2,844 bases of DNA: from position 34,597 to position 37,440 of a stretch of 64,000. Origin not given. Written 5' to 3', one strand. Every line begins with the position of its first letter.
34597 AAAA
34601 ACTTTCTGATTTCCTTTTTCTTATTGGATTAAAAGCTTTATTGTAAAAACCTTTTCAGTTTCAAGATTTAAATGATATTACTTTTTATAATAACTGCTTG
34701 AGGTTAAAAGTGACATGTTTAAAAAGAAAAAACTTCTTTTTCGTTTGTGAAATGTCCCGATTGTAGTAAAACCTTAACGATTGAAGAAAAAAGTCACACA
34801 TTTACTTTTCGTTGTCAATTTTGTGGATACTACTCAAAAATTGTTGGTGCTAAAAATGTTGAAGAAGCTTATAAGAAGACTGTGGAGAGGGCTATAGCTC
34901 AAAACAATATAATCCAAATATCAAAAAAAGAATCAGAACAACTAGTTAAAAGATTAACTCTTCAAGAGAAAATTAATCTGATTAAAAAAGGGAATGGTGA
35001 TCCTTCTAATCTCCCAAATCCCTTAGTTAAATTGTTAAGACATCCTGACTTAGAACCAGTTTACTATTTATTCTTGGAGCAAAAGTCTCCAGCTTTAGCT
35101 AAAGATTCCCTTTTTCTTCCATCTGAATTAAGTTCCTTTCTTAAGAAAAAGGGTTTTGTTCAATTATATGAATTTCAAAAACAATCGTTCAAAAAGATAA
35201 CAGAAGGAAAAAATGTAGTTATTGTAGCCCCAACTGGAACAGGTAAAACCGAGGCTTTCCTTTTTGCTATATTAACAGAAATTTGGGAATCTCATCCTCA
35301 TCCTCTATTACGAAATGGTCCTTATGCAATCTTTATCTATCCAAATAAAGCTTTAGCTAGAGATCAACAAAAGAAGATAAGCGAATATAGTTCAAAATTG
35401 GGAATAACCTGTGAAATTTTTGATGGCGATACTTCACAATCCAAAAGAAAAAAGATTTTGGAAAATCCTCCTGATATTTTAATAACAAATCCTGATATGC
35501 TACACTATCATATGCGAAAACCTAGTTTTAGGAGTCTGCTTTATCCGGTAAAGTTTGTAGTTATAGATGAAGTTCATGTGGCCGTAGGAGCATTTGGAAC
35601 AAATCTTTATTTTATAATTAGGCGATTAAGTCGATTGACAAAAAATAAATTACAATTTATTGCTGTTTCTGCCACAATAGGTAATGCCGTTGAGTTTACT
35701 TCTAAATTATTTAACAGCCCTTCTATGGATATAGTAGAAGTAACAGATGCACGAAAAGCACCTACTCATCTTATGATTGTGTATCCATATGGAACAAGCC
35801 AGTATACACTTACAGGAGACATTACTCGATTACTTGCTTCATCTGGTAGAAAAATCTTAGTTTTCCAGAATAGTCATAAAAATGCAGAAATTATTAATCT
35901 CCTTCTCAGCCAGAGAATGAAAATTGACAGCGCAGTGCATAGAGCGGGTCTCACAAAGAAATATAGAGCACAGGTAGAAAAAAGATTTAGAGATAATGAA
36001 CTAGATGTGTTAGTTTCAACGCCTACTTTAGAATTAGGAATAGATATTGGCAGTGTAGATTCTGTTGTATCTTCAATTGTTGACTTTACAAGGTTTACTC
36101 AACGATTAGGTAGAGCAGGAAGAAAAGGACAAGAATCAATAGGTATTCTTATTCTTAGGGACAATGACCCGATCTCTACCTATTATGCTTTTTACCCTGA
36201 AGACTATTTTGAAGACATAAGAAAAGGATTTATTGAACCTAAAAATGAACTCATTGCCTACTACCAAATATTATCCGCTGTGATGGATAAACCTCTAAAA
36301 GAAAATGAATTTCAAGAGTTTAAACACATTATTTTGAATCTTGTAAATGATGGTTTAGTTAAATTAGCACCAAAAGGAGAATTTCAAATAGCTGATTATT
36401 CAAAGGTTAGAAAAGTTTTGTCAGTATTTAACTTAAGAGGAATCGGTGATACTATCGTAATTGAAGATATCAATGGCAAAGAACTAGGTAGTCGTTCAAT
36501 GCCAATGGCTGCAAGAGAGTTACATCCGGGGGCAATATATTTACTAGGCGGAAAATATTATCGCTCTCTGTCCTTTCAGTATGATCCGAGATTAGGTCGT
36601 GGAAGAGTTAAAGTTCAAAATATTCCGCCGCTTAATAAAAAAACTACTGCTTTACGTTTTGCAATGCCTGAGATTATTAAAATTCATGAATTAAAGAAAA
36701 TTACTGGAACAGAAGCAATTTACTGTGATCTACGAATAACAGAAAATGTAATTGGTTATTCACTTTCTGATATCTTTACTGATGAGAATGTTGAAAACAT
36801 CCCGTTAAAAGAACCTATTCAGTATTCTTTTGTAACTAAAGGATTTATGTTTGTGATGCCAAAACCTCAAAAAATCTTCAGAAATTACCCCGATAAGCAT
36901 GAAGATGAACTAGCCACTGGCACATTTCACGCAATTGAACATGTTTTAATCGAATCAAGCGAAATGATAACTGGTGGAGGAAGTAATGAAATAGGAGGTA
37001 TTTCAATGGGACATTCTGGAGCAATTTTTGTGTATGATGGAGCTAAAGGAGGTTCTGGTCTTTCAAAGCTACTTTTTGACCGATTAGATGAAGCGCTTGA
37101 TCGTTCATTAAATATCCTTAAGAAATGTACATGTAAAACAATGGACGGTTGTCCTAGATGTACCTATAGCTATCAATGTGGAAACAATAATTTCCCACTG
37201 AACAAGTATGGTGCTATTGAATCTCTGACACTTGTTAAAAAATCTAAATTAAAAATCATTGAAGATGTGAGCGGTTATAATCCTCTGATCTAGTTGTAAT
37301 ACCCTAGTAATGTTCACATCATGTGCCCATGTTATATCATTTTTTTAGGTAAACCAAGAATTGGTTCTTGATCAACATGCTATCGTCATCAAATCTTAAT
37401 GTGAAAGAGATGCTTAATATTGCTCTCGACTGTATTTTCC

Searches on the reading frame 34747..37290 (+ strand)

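Call 63: search_protein_families(library=pfam, proteins=[window:34747-37290:+], max_evalue=0.00001)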
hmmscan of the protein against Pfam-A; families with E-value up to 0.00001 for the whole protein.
window:34747-37290:+ (848 aa): 5 families
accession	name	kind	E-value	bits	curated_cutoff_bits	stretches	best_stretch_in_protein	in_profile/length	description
PF00270.35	DEAD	-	2.2e-36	125.5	26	1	142-314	2-163/167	DEAD/DEAH box helicase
PF00271.37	Helicase_C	-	3.8e-20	72.6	23.5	1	361-461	8-110/110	Helicase conserved C-terminal domain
PF09369.15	MZB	-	1.3e-14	55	24.2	1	730-806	1-80/80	MrfA Zn-binding domain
PF04851.21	ResIII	-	2e-10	41.3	22.5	1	139-282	3-140/164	Type III restriction enzyme, res subunit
PF22590.2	Cas3-like_C_2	-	1.2e-06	29.2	27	1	395-461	32-105/106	CRISPR-associated nuclease/helicase Cas3, C-terminal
